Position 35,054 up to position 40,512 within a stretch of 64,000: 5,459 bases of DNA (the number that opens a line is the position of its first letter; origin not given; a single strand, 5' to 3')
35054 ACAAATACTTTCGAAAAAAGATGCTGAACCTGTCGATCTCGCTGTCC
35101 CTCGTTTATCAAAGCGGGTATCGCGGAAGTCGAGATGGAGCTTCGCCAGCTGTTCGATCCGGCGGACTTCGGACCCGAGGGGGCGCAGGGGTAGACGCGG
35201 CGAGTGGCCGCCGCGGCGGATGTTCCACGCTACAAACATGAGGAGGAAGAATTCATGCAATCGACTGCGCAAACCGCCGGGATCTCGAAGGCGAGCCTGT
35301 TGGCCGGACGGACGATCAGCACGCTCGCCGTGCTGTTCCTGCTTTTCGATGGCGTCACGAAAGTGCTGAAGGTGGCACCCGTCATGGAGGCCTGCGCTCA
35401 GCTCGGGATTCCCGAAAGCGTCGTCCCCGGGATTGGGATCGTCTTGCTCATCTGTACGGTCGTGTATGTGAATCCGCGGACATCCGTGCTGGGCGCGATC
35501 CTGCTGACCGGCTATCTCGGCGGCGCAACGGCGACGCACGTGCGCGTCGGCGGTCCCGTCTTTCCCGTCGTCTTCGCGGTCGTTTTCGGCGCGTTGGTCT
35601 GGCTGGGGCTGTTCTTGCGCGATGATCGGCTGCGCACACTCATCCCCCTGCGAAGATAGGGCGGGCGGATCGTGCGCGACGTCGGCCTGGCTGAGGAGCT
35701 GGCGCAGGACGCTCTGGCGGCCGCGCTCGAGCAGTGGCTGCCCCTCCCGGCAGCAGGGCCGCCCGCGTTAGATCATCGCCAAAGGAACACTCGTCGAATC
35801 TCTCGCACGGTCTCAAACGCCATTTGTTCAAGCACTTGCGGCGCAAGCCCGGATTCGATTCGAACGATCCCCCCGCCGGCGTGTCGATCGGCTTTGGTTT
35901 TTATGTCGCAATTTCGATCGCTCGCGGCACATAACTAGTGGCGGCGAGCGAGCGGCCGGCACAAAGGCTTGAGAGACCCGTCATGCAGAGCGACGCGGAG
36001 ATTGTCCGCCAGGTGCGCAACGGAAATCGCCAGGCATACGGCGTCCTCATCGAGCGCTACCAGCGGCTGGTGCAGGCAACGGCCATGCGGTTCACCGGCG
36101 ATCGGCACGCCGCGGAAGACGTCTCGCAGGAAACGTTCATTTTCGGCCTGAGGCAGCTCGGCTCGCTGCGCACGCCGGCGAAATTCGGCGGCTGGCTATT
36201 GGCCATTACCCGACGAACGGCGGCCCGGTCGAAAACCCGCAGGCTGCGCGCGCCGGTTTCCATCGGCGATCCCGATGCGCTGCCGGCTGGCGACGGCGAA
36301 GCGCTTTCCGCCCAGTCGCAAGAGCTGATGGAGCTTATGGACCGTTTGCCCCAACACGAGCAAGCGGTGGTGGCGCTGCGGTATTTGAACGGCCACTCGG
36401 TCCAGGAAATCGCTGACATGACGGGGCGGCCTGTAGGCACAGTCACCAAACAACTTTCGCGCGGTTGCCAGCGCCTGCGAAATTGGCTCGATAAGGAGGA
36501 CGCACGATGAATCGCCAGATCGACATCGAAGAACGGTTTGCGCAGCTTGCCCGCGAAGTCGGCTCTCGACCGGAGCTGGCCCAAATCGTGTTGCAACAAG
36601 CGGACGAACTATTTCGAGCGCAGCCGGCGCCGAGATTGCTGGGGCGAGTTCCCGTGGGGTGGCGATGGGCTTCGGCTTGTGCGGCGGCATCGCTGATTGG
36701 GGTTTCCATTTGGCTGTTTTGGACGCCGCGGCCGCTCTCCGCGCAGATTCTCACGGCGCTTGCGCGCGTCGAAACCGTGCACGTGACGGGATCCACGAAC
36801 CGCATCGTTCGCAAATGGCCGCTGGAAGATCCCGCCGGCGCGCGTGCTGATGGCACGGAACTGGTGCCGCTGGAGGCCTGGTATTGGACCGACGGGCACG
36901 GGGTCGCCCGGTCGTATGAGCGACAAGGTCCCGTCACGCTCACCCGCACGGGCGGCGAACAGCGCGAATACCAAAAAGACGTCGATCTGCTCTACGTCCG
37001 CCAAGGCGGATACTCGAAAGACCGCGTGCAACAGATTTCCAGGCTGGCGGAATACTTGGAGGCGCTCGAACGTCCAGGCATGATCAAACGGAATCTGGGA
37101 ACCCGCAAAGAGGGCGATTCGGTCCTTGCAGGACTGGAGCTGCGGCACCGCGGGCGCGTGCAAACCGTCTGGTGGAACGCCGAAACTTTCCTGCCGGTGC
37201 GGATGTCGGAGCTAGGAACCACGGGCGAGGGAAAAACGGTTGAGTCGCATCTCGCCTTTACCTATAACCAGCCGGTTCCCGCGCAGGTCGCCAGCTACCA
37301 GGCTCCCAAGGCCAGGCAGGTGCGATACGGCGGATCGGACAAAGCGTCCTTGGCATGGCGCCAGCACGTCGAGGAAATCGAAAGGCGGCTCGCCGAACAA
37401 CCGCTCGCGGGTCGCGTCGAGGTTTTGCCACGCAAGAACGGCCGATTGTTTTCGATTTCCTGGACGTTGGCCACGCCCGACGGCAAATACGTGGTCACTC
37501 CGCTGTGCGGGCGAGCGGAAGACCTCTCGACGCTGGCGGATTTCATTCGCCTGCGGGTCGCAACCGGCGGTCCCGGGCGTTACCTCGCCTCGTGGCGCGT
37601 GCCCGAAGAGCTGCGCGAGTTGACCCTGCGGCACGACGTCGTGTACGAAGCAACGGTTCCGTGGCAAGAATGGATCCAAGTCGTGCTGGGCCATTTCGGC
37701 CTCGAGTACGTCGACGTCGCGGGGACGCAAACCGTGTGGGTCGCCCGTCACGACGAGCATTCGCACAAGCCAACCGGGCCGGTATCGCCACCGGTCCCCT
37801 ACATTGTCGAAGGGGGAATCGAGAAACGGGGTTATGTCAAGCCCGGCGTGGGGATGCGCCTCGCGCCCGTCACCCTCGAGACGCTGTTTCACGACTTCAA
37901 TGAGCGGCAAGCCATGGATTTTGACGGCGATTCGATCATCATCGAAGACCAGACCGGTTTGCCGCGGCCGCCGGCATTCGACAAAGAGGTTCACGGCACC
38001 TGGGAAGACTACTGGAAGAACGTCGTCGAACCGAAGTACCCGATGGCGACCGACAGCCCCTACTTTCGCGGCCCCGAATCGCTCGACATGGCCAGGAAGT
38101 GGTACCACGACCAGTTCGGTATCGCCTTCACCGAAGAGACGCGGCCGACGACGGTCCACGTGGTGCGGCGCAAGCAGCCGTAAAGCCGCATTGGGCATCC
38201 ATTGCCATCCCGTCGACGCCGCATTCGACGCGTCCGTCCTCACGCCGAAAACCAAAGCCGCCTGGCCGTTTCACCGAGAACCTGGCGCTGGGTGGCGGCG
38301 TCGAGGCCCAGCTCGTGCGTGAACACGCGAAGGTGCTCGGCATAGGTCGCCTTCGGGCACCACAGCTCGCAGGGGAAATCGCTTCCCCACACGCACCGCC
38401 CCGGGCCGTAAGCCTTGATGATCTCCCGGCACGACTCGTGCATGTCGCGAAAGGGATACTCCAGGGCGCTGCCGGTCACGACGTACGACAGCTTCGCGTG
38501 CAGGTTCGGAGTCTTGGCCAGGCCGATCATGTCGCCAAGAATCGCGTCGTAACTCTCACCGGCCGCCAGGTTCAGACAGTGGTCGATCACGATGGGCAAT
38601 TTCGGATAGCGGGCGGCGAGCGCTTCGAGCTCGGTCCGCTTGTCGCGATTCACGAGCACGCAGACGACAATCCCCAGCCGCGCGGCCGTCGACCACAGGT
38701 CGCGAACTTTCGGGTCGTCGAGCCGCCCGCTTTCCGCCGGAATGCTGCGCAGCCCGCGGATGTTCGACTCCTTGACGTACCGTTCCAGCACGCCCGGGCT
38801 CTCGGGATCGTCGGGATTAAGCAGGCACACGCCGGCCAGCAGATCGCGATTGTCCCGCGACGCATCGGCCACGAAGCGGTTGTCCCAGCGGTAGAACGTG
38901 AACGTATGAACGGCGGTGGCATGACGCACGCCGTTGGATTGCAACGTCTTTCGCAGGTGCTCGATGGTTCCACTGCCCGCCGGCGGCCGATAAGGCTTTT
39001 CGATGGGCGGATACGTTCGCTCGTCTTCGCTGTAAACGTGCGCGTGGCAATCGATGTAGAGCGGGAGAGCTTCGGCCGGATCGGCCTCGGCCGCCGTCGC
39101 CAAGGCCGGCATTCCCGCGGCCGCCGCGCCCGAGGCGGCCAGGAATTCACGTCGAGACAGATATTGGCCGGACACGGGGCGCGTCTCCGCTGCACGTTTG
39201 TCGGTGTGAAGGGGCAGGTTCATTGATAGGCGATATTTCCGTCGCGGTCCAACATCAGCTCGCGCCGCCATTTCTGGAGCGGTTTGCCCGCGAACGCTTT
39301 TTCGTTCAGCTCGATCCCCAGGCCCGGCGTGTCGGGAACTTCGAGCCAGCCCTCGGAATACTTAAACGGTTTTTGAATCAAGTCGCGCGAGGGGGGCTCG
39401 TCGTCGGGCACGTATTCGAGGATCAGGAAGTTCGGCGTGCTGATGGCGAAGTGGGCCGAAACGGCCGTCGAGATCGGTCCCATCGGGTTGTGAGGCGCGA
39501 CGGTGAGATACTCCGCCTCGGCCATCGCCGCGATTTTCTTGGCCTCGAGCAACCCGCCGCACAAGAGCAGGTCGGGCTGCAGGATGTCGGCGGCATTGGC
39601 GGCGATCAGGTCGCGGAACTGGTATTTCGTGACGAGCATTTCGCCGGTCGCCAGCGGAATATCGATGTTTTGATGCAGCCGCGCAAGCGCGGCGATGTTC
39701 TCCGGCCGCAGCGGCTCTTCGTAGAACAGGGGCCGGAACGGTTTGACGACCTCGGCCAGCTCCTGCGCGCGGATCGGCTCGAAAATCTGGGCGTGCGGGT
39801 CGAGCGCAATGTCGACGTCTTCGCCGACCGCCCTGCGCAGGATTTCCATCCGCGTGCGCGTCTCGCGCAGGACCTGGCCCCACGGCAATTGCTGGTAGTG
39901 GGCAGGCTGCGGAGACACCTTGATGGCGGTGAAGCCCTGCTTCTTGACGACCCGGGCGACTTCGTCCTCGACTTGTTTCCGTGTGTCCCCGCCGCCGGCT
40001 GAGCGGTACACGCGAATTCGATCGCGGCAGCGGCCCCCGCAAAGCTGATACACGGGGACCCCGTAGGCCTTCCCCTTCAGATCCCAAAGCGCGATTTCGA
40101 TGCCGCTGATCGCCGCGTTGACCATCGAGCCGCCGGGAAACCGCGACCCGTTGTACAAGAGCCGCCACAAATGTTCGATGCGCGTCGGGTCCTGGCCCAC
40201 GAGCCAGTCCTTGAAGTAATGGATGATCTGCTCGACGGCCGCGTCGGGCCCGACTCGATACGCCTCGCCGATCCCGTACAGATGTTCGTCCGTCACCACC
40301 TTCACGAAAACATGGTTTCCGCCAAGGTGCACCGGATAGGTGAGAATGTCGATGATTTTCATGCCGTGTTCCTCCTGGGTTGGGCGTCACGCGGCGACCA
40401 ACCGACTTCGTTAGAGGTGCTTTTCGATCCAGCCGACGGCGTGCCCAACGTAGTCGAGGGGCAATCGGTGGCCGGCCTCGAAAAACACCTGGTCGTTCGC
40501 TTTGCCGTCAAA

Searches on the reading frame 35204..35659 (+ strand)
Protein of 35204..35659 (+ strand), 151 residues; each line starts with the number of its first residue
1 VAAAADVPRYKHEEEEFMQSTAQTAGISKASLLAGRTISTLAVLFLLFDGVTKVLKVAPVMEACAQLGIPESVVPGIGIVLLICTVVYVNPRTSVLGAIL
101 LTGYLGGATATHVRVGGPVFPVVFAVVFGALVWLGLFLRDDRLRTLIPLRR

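Call 56: search_protein_families(library=pfam, proteins=[window:35204-35659:+])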
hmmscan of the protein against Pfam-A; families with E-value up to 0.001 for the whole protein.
window:35204-35659:+ (151 aa): 1 family
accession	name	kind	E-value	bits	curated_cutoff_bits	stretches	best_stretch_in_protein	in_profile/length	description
PF13564.11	DoxX_2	-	9.2e-19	67.9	26.3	1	38-134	2-102/103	DoxX-like family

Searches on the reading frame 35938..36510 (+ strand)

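Call 56: search_protein_families(library=pfam, proteins=[window:35938-36510:+])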
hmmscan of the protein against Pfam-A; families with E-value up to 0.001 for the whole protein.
window:35938-36510:+ (190 aa): 5 families
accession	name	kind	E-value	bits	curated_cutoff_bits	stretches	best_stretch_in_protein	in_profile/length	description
PF08281.18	Sigma70_r4_2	-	3.9e-15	55.7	25.7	1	128-180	2-54/54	Sigma-70, region 4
PF04542.20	Sigma70_r2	-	9.8e-14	51.3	24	1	37-102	1-68/71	Sigma-70 region 2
PF04545.22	Sigma70_r4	-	3.6e-11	42.8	24.1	1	133-182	1-50/50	Sigma-70, region 4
PF07638.17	Sigma70_ECF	-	2.1e-07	31.4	21.1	1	19-186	4-181/185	ECF sigma factor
PF13384.12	HTH_23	-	0.00018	21.7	24.6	1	142-175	7-40/50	Homeodomain-like domain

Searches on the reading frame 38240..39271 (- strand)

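Call 56: search_protein_families(library=pfam, proteins=[window:38240-39271:-])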
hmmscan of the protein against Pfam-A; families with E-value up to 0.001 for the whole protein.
window:38240-39271:- (343 aa): 1 family
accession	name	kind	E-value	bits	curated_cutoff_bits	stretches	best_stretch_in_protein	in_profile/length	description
PF04909.20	Amidohydro_2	-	1e-33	117.8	26.4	1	73-340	1-287/289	Amidohydrolase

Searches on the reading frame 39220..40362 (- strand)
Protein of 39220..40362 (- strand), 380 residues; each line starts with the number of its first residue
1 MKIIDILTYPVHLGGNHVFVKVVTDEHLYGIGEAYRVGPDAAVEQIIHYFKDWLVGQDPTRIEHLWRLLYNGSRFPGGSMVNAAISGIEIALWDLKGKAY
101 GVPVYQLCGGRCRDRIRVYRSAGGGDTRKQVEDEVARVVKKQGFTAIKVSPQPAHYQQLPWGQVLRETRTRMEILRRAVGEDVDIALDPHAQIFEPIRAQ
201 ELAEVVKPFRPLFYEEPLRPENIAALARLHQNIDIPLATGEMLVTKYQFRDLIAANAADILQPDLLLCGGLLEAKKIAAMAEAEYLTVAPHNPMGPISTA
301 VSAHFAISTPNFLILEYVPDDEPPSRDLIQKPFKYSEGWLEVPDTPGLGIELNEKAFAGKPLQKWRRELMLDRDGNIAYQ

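Call 57: search_protein_families(library=pfam, proteins=[window:39220-40362:-])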
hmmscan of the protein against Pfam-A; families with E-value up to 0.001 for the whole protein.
window:39220-40362:- (380 aa): 2 families
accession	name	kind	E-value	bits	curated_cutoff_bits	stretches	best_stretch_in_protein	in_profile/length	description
PF13378.12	MR_MLE_C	-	1.8e-62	211.3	29.4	1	131-355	2-218/219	Enolase C-terminal domain-like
PF02746.21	MR_MLE_N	-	9.1e-18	65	22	1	17-109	28-117/117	Mandelate racemase / muconate lactonizing enzyme, N-terminal domain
